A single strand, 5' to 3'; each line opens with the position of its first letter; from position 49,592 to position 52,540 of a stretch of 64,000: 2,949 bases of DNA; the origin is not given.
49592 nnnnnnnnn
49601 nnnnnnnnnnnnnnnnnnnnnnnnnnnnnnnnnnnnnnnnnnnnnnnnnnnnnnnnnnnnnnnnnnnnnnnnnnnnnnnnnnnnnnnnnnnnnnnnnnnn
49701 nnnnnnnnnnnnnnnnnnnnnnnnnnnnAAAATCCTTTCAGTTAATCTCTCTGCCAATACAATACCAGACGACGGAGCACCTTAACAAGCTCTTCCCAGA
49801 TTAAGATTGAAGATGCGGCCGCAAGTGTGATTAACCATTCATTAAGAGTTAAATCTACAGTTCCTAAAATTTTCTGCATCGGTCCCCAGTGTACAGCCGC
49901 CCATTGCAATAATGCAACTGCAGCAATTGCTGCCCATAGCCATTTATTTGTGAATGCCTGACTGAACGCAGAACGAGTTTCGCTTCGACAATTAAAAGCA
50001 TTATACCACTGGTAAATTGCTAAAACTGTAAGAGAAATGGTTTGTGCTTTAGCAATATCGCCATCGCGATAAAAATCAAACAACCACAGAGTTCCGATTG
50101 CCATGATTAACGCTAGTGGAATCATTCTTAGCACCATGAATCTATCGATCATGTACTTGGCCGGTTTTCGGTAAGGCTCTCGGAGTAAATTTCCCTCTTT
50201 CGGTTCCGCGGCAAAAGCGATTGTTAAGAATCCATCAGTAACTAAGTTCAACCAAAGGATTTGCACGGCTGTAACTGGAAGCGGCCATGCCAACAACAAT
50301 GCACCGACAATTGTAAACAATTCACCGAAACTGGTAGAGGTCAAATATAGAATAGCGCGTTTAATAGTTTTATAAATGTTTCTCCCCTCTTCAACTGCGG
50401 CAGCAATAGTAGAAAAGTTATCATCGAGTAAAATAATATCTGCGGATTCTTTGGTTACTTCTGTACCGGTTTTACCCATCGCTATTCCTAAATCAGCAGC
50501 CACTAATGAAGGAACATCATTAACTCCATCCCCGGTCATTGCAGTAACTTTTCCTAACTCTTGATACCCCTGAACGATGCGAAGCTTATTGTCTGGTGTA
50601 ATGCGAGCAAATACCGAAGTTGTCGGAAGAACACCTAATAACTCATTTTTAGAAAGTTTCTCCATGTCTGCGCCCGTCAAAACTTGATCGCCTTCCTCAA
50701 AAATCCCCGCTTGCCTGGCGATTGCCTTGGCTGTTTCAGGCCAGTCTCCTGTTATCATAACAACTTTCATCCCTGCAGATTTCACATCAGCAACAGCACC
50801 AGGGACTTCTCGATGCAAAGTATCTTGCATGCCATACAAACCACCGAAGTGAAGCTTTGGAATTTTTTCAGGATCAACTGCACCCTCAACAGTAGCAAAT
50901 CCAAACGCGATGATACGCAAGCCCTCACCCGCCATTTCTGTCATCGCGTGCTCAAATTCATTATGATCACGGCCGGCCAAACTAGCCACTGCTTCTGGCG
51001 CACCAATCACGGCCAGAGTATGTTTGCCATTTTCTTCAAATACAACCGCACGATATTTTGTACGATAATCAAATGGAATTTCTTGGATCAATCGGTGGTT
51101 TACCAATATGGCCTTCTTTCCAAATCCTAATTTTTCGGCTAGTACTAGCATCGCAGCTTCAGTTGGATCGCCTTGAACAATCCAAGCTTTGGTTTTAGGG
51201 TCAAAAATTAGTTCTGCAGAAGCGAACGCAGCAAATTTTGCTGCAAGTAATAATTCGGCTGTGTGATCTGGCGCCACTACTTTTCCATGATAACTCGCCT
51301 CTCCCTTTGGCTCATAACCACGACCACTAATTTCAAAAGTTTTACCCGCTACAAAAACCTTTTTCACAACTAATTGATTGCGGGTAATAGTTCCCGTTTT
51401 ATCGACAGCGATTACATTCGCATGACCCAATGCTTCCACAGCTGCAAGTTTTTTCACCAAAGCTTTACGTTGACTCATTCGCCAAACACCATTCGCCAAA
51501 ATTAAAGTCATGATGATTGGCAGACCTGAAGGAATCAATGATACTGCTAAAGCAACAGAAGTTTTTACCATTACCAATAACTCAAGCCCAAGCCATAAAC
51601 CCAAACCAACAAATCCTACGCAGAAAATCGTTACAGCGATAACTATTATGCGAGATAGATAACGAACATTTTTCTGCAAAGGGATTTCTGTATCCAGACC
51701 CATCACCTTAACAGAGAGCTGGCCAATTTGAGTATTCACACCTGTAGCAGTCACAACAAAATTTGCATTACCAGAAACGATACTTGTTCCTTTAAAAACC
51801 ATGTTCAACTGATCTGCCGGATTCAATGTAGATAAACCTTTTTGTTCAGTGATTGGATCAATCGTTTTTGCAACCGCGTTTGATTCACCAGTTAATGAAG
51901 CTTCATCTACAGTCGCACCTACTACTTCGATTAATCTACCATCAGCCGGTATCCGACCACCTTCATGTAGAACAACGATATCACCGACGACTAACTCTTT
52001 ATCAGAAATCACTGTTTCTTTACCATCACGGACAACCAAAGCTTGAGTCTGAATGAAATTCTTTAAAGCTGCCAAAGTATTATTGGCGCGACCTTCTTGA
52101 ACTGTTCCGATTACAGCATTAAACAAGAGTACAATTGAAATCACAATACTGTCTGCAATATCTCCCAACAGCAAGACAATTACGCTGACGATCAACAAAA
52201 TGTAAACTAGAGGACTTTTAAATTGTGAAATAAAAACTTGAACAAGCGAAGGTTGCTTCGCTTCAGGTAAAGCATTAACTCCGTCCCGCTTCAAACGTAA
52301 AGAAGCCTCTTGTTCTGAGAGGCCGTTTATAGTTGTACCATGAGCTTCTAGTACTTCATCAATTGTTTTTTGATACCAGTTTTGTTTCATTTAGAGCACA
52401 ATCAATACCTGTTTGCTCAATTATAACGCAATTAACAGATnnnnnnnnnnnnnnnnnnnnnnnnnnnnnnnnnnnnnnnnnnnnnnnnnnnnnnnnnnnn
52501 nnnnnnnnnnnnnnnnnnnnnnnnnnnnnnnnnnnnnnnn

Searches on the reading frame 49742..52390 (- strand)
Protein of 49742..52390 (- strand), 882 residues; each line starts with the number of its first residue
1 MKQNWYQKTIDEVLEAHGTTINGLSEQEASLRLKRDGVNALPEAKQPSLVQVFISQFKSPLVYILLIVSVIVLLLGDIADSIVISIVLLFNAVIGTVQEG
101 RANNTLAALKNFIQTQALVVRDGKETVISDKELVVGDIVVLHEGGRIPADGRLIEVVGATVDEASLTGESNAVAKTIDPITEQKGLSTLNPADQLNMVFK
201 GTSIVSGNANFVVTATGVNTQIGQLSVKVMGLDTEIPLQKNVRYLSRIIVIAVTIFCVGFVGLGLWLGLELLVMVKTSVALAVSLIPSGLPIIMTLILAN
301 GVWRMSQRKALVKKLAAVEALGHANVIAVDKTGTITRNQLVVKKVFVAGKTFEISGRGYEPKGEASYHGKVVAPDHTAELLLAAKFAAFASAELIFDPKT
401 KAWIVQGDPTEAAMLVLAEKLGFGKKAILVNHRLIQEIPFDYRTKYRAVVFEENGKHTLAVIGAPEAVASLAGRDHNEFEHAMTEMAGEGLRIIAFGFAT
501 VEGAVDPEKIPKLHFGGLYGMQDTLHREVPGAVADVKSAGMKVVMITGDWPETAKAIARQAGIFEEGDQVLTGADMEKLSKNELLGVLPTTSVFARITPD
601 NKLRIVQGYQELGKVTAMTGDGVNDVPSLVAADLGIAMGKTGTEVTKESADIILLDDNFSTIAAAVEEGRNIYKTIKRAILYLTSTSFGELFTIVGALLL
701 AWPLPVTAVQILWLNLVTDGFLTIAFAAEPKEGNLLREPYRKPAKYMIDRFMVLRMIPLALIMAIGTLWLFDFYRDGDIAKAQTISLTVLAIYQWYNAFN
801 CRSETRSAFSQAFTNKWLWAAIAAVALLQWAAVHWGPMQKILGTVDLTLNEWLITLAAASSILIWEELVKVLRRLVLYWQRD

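Call 3: search_protein_families(library=pfam, proteins=[window:49742-52390:-], max_evalue=0.01)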
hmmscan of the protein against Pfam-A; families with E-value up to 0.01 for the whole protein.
window:49742-52390:- (882 aa): 6 families
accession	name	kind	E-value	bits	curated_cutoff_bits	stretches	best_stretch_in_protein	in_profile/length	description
PF00689.26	Cation_ATPase_C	-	9e-46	156.3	27.3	1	703-872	1-175/175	Cation transporting ATPase, C-terminus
PF00122.25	E1-E2_ATPase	-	1.1e-41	142.8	28.1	1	113-307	3-180/181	E1-E2 ATPase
PF00690.31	Cation_ATPase_N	-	2e-19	69.4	20.4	1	5-71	1-68/69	Cation transporter/ATPase, N-terminus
PF00702.32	Hydrolase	-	6.4e-17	63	26.4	1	326-633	3-191/191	haloacid dehalogenase-like hydrolase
PF13246.12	Cation_ATPase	-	1.2e-13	51.3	21.7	1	396-470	10-86/91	Cation transport ATPase (P-type)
PF08282.18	Hydrolase_3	-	0.0031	17.7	20.9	0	616-664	206-253/255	haloacid dehalogenase-like hydrolase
